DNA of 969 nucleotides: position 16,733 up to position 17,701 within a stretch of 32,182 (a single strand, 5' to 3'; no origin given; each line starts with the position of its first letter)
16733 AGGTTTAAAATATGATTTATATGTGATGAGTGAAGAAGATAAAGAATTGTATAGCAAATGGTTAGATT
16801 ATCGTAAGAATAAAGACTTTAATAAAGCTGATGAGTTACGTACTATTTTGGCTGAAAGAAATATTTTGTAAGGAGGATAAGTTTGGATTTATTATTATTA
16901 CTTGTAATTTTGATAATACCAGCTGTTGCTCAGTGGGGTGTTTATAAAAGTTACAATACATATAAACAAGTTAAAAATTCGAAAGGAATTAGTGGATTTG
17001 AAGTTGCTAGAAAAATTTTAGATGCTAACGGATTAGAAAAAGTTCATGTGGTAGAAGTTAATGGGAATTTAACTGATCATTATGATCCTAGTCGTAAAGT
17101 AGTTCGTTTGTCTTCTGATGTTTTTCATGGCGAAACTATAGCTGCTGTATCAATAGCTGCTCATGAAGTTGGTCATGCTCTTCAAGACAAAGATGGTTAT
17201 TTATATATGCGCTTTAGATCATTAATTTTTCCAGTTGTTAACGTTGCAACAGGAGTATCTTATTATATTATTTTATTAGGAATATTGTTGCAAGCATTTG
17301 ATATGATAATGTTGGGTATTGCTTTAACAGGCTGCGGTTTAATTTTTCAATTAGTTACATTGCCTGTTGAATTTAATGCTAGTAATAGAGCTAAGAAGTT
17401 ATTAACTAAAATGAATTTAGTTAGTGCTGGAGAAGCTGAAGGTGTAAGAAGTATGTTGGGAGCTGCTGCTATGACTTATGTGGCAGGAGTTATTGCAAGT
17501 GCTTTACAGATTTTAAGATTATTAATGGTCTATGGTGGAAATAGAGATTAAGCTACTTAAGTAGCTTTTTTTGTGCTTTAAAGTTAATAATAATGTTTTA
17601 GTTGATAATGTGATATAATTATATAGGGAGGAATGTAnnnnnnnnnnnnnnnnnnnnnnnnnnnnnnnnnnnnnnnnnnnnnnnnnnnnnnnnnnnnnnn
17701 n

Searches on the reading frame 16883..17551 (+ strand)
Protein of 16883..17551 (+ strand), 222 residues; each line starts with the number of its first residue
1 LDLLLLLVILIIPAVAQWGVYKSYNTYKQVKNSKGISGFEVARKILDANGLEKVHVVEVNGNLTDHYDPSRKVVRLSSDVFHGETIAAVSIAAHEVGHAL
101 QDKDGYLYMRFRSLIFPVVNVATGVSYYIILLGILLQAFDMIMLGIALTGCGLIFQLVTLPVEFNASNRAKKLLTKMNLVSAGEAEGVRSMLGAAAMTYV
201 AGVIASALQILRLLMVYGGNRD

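Call 64: search_protein_families(library=pfam, proteins=[window:16883-17551:+], max_evalue=0.001)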
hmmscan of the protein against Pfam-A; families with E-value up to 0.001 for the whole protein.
window:16883-17551:+ (222 aa): 1 family
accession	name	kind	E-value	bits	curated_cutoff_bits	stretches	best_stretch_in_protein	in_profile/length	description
PF04298.18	Zn_peptidase_2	-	1.6e-78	263.7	27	1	4-217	3-217/218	Putative neutral zinc metallopeptidase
